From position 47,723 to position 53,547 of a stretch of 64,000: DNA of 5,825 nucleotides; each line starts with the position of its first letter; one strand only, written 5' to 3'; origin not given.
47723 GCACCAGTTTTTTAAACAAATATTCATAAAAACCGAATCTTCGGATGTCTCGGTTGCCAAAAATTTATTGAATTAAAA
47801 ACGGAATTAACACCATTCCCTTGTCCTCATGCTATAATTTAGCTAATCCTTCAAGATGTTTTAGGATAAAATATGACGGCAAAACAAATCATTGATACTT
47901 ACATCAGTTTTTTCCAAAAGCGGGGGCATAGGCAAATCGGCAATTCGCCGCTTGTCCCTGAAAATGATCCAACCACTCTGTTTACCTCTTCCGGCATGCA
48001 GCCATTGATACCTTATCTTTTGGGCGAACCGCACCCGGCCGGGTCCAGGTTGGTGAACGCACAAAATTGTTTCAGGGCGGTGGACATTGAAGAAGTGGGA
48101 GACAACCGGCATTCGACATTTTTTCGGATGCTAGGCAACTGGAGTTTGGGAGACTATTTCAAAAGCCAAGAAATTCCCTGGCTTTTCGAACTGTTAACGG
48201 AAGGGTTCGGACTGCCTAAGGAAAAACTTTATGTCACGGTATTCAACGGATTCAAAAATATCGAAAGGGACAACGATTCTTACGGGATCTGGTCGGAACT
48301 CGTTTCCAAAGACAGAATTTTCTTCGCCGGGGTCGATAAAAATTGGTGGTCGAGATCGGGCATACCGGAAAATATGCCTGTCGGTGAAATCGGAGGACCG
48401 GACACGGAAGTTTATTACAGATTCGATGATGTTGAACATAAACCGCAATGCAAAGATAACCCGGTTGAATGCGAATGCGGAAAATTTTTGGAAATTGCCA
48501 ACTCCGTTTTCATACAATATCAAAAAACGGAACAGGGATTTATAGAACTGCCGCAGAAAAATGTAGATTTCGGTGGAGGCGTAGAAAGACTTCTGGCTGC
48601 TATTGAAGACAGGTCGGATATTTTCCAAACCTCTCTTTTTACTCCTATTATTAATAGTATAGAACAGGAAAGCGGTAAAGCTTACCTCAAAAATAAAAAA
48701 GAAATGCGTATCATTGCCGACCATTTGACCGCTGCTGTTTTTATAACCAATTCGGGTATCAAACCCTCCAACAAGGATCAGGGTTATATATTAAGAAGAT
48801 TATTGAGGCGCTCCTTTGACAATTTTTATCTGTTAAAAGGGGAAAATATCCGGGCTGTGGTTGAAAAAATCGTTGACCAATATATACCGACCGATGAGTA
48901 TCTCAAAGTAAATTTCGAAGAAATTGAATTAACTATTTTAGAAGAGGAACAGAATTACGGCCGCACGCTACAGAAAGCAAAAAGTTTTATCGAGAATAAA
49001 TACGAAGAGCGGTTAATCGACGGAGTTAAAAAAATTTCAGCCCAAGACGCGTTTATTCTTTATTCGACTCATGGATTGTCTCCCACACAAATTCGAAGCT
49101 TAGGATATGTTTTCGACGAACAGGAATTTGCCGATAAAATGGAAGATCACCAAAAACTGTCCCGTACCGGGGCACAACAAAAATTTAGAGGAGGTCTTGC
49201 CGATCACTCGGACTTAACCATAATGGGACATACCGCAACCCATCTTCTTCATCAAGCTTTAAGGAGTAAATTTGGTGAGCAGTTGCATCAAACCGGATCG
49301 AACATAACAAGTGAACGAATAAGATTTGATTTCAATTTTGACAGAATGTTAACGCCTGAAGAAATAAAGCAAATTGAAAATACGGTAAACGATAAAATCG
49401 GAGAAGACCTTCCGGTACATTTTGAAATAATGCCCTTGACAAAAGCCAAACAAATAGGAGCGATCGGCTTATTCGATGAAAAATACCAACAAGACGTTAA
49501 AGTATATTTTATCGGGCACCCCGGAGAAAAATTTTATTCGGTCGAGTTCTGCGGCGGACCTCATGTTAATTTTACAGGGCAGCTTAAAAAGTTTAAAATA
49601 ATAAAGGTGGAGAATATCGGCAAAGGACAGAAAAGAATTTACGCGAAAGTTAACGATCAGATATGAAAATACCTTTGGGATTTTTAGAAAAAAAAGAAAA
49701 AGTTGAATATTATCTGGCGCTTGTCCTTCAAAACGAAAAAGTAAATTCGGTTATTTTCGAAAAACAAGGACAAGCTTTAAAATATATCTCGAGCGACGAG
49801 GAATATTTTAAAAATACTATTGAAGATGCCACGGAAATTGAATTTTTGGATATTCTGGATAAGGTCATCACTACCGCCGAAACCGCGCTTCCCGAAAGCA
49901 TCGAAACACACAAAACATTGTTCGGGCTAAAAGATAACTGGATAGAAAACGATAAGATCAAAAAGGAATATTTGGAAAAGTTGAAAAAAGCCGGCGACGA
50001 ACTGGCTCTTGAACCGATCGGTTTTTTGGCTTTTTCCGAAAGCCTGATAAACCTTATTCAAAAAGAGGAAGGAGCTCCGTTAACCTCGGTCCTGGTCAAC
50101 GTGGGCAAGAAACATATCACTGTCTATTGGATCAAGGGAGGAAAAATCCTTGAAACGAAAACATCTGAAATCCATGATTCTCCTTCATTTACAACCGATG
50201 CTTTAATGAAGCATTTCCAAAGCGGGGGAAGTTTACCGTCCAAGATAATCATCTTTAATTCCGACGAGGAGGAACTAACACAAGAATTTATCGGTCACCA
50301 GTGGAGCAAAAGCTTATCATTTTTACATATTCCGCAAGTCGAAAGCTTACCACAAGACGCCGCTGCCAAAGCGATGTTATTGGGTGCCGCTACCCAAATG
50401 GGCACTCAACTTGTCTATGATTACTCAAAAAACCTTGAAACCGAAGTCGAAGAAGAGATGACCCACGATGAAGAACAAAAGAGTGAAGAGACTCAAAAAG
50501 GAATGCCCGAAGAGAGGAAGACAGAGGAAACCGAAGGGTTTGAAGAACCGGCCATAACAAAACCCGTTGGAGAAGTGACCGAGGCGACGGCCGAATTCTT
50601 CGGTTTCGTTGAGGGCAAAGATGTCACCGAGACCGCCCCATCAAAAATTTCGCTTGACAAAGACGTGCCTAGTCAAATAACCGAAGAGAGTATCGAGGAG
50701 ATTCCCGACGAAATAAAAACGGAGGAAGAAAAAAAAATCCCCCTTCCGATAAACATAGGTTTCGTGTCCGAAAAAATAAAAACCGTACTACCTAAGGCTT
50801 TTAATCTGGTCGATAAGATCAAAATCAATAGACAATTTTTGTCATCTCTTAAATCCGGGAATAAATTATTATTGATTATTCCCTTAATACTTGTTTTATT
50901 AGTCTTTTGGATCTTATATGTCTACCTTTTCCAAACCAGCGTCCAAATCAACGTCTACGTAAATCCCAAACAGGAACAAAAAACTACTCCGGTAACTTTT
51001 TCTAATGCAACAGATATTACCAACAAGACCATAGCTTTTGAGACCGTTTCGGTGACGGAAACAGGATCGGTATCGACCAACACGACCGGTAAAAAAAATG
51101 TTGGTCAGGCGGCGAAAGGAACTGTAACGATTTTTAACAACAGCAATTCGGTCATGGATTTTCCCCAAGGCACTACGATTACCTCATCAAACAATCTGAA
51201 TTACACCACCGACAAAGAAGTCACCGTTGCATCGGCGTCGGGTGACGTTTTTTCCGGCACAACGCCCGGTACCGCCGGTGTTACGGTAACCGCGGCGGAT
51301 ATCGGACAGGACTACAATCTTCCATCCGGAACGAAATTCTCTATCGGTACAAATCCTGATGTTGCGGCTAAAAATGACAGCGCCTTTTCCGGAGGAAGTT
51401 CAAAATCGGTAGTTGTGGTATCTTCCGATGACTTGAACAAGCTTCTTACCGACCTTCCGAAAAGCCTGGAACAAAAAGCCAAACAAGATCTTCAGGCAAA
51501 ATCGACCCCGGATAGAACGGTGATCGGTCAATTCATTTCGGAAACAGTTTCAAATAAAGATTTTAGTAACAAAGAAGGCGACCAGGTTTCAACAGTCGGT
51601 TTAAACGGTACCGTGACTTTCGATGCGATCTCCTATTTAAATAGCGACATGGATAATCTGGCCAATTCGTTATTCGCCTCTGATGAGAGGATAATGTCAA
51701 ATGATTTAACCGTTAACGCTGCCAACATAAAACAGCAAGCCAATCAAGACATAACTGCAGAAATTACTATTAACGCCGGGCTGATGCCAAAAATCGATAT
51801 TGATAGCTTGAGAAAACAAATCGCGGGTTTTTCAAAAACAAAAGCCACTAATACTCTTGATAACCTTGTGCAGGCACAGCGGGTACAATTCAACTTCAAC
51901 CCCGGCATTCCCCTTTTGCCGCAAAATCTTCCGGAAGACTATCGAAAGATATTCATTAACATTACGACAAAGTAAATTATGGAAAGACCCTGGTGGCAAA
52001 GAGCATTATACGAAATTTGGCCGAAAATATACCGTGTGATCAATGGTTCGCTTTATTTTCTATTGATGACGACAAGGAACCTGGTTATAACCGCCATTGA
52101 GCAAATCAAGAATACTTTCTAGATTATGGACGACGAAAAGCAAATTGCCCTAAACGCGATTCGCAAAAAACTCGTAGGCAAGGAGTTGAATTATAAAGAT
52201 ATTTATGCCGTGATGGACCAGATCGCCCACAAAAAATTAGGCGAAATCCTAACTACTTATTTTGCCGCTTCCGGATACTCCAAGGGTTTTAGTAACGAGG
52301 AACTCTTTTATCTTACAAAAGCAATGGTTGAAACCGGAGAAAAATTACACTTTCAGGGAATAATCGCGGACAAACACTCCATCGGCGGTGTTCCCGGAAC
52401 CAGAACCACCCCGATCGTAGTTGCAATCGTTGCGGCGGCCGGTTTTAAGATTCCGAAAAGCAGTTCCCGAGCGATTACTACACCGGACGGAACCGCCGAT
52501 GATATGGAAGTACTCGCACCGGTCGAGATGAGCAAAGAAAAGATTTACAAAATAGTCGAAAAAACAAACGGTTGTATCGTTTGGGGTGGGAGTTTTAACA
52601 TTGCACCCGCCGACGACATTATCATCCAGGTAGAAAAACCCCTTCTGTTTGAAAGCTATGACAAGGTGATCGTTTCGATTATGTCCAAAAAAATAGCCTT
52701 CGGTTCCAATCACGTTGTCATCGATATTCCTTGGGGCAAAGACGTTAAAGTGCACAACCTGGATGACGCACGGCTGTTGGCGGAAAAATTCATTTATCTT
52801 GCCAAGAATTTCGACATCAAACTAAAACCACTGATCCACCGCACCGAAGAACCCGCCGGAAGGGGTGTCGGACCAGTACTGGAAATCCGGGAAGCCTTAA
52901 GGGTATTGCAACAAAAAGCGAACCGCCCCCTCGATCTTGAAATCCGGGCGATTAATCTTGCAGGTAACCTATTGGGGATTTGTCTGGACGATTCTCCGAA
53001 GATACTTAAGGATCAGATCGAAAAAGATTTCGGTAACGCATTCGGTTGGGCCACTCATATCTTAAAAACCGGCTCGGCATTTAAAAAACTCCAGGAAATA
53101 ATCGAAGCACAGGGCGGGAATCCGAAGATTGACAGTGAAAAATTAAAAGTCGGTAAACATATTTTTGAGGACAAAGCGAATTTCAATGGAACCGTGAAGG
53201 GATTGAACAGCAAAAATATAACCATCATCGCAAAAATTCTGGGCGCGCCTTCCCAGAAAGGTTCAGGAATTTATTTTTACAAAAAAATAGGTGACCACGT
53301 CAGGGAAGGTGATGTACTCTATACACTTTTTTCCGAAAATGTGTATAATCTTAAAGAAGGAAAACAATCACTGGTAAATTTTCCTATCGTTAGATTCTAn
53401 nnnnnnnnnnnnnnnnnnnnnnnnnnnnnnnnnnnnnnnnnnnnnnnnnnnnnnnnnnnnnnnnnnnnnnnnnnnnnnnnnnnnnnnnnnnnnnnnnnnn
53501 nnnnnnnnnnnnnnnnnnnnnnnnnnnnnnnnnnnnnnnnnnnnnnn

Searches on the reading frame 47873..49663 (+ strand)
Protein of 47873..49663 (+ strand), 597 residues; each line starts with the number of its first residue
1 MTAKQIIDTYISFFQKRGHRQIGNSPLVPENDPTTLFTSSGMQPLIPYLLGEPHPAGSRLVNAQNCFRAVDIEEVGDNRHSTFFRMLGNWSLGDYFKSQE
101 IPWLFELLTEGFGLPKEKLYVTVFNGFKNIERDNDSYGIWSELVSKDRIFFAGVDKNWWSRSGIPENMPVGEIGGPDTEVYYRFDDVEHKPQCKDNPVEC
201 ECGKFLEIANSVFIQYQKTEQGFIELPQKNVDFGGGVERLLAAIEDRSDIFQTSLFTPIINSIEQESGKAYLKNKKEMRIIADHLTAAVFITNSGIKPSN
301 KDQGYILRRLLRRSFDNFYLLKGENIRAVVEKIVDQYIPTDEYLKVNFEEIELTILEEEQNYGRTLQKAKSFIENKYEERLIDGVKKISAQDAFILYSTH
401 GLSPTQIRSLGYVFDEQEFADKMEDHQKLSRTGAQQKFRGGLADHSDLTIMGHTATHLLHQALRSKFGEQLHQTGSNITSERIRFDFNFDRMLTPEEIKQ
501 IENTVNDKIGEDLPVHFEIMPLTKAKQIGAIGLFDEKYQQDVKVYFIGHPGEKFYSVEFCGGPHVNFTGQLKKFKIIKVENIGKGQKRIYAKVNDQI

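Call 87: search_protein_families(library=pfam, proteins=[window:47873-49663:+], max_evalue=0.00001)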
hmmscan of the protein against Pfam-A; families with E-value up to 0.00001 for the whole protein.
window:47873-49663:+ (597 aa): 2 families
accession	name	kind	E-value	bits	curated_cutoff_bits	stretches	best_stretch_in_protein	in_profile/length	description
PF01411.24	tRNA-synt_2c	-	3.4e-96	323.4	30.3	1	6-438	2-436/552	tRNA synthetases class II (A)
PF07973.19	tRNA_SAD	-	5.4e-14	52.3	24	1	542-590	1-44/44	Threonyl and Alanyl tRNA synthetase second additional domain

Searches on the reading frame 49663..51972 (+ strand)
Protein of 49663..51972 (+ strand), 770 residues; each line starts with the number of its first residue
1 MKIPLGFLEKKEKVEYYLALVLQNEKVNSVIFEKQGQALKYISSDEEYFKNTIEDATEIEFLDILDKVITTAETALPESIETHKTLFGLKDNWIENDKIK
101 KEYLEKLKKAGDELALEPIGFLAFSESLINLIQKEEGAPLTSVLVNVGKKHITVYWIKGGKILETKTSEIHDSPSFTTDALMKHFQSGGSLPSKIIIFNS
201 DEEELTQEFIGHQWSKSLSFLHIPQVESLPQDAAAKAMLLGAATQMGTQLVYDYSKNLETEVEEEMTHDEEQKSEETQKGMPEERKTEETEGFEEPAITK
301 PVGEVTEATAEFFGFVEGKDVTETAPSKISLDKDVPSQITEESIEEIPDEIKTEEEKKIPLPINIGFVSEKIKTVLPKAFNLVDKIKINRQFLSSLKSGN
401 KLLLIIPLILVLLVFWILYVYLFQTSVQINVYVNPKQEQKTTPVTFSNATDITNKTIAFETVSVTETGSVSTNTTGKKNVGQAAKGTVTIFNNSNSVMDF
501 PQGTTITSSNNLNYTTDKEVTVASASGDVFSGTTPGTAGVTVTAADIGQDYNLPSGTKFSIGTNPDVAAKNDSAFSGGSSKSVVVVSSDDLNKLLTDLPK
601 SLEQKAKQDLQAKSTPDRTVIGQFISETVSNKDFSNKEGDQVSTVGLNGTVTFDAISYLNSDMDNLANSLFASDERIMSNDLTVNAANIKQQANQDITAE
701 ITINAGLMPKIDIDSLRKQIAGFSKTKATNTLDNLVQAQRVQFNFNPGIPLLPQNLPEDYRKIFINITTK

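Call 87: search_protein_families(library=pfam, proteins=[window:49663-51972:+], max_evalue=0.00001)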
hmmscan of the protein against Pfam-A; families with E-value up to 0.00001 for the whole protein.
window:49663-51972:+ (770 aa): 1 family
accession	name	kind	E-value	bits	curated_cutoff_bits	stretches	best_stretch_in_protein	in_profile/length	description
PF04865.19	Baseplate_J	-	5.3e-06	26.4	21.1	1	478-578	17-109/255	Baseplate J-like protein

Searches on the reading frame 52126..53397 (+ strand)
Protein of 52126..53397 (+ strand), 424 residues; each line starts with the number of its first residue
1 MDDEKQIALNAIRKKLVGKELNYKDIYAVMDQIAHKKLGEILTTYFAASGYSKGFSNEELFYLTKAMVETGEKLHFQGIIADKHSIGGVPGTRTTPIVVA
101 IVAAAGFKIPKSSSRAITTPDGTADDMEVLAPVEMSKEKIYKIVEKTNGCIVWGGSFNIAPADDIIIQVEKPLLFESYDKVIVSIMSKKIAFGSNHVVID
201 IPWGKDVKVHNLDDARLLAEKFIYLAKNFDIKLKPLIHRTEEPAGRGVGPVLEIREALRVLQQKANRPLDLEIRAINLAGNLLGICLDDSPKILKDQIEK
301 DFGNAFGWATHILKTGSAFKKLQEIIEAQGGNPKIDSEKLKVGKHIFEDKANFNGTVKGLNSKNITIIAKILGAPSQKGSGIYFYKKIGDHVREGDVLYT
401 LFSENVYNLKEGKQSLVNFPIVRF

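Call 87: search_protein_families(library=pfam, proteins=[window:52126-53397:+], max_evalue=0.00001)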
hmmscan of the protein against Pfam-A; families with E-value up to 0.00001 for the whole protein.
window:52126-53397:+ (424 aa): 3 families
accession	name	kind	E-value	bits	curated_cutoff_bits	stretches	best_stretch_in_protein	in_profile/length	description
PF00591.27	Glycos_transf_3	-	3e-11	43.9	27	1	79-232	3-172/253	Glycosyl transferase family, a/b domain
PF02885.22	Glycos_trans_3N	-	1.5e-09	37.9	26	1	11-71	3-63/63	Glycosyl transferase family, helical bundle domain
PF07831.19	PYNP_C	-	2.9e-08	33.7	27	1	357-409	2-61/75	Pyrimidine nucleoside phosphorylase C-terminal domain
